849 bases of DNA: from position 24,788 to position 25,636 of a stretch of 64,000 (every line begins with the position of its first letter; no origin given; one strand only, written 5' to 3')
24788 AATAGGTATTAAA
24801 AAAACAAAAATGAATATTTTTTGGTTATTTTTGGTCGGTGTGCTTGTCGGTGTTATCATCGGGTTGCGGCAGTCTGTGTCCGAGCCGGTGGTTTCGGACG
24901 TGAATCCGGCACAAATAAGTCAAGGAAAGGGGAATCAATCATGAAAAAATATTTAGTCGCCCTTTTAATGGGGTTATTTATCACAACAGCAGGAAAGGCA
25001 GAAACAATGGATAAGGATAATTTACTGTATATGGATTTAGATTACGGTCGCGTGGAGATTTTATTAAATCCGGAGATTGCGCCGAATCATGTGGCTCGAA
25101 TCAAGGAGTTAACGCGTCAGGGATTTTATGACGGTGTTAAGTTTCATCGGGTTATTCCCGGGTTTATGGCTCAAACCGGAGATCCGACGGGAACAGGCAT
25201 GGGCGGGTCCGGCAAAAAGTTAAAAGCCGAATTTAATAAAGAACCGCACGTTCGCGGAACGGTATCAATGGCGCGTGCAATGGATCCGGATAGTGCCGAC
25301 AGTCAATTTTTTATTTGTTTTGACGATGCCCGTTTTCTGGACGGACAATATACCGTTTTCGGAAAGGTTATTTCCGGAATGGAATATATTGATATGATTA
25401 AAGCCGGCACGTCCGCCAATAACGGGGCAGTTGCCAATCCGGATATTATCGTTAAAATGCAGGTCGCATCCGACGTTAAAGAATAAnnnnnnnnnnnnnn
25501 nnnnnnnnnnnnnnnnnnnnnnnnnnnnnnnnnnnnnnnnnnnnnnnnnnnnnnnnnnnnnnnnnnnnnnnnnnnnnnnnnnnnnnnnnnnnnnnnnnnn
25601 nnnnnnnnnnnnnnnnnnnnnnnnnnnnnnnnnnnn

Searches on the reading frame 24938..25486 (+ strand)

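Call 9: search_protein_families(library=pfam, proteins=[window:24938-25486:+], max_evalue=0.1)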
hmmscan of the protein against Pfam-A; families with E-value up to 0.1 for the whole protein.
window:24938-25486:+ (182 aa): 1 family
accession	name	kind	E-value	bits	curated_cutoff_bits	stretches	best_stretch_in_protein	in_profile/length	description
PF00160.26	Pro_isomerase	-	6.1e-44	150.5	21.7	1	32-176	4-159/159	Cyclophilin type peptidyl-prolyl cis-trans isomerase/CLD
